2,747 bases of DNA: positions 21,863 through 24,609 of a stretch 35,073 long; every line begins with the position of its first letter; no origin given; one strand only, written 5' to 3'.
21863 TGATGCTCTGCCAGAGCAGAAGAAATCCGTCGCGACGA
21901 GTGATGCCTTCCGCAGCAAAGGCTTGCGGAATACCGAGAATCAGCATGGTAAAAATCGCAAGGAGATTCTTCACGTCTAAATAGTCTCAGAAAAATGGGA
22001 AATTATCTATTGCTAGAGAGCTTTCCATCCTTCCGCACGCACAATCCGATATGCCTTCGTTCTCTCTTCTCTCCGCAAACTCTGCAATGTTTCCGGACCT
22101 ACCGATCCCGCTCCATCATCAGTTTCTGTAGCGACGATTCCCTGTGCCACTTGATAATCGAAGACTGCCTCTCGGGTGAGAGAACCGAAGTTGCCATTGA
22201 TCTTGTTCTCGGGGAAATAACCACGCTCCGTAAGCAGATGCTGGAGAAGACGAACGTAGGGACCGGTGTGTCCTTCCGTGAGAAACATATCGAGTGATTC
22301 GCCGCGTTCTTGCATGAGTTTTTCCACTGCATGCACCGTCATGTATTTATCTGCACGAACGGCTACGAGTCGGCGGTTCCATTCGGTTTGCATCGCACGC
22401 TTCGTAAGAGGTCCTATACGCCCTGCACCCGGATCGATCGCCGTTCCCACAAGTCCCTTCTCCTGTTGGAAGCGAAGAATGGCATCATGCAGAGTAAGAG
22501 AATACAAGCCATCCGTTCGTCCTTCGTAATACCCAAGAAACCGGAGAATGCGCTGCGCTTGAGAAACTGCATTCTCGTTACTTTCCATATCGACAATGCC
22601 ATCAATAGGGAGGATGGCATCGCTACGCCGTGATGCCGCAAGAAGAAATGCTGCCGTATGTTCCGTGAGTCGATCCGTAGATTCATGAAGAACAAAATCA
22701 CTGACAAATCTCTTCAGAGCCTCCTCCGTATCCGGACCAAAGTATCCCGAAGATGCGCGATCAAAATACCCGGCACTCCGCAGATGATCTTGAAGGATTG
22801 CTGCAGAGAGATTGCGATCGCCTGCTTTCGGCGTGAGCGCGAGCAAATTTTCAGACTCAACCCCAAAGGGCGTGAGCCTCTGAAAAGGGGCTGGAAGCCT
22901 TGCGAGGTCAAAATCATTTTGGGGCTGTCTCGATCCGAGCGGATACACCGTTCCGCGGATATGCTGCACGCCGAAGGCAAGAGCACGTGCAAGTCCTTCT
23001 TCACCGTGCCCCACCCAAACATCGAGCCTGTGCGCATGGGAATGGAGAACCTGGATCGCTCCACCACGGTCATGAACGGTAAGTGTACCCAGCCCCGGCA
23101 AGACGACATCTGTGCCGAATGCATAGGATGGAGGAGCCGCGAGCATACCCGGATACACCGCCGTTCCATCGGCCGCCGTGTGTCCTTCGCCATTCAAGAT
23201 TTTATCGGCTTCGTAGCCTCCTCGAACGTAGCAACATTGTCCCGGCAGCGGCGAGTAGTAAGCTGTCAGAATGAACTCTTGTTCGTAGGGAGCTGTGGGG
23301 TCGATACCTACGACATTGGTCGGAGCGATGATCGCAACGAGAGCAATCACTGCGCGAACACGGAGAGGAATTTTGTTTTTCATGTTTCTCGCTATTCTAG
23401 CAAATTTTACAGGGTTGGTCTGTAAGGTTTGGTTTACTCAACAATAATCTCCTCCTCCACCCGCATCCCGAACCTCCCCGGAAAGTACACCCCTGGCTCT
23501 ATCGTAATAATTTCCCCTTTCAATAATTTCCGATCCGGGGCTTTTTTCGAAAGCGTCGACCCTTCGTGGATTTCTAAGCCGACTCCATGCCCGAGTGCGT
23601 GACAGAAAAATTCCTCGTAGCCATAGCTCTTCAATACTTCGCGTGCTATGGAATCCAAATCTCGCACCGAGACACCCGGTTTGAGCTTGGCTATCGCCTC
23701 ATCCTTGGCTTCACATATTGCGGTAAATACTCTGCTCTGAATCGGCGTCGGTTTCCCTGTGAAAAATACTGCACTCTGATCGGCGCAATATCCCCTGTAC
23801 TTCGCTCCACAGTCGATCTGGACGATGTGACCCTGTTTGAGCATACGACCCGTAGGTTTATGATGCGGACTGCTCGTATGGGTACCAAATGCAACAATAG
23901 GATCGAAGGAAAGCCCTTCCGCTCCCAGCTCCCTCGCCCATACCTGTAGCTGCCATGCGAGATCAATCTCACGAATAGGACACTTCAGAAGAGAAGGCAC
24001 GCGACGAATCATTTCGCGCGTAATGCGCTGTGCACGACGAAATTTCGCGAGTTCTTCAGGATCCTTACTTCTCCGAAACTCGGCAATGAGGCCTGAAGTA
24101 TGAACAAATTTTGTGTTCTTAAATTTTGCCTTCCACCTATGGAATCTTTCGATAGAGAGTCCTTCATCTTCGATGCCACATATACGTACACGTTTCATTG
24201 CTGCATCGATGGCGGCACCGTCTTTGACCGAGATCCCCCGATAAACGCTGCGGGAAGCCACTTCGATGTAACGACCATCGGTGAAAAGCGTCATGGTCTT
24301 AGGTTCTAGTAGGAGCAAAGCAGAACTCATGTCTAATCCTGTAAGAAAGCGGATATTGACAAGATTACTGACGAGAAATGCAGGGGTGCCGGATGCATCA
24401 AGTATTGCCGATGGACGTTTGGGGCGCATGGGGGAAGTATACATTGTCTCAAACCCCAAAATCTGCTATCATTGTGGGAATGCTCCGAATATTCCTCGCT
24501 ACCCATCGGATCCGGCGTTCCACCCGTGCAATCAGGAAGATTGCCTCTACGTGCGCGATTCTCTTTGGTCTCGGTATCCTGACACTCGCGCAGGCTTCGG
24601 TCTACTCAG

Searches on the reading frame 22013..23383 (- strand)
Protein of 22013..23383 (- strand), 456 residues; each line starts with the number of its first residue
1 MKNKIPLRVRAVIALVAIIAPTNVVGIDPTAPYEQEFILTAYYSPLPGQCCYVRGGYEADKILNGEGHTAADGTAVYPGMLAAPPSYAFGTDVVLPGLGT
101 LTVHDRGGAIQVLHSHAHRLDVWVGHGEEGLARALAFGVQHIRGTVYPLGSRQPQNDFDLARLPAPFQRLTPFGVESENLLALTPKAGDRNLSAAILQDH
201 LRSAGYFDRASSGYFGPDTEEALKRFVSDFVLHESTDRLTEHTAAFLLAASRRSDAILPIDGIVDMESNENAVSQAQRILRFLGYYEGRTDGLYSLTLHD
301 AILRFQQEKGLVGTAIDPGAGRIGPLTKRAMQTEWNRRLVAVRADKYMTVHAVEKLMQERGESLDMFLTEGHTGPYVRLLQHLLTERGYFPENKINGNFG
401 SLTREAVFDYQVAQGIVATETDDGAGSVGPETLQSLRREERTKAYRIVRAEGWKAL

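Call 5: search_protein_families(library=pfam, proteins=[window:22013-23383:-], max_evalue=0.01)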
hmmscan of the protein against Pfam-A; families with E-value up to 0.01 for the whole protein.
window:22013-23383:- (456 aa): 3 families
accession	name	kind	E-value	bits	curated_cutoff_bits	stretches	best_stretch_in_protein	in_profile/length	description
PF01471.23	PG_binding_1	-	1.3e-28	99.4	23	3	374-436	2-57/57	Putative peptidoglycan binding domain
PF08823.16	PG_binding_2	-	4.6e-08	33.6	21.1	0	265-306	10-51/74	Putative peptidoglycan binding domain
PF09374.15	PG_binding_3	-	3.3e-06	27.6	24.6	0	377-407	3-31/76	Predicted Peptidoglycan domain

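Call 62: search_protein_families(library=ncbifam, proteins=[window:22013-23383:-], max_evalue=0.01)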
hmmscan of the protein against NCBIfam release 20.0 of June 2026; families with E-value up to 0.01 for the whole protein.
window:22013-23383:- (456 aa): 7 families
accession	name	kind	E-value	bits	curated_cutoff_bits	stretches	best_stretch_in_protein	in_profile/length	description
TIGR02869.1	spore_SleB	equivalog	5.6e-17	62.3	236.5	2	268-316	11-59/201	spore cortex-lytic enzyme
TIGR03979.1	His_Ser_Rich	equivalog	2.3e-11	44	121.65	1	265-314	126-175/190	His-Xaa-Ser repeat protein HxsA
NF052335.1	PdgHdaseHSB129560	equivalog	3.3e-10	39.8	500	0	188-229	270-311/330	peptidoglycan hydrolase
NF052336.1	PdgHdaseHSB100310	equivalog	4.3e-08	32.9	500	0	369-436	186-246/316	peptidoglycan hydrolase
NF052377.1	lmo1851_S41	exception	7.1e-08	31.6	725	1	265-315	385-435/468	lmo1851 family serine protease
NF004786.0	PRK06132.1-3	equivalog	3.1e-07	29.5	329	0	254-310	204-260/418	hypothetical protein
NF038080.1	PG_bind_siph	domain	0.00029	21.1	55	0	367-436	6-74/76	peptidoglycan-binding protein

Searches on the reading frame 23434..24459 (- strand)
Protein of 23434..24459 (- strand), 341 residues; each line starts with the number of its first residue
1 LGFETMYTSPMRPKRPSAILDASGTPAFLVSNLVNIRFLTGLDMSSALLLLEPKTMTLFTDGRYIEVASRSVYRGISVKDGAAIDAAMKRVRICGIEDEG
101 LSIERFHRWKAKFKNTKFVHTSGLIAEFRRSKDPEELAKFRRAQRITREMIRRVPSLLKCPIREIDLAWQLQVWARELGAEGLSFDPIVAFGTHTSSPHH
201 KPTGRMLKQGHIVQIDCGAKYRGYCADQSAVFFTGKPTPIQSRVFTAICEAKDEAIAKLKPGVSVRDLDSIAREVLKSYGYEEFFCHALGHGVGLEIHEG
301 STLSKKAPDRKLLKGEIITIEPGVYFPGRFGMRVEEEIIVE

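Call 5: search_protein_families(library=pfam, proteins=[window:23434-24459:-], max_evalue=0.01)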
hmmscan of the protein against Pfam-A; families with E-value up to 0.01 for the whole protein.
window:23434-24459:- (341 aa): 2 families
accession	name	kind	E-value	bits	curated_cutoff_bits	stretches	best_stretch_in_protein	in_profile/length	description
PF00557.29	Peptidase_M24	-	1.9e-59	201.4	23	1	139-340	2-206/208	Metallopeptidase family M24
PF01321.24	Creatinase_N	-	8e-15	56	22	1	17-129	6-126/128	Creatinase/Prolidase N-terminal domain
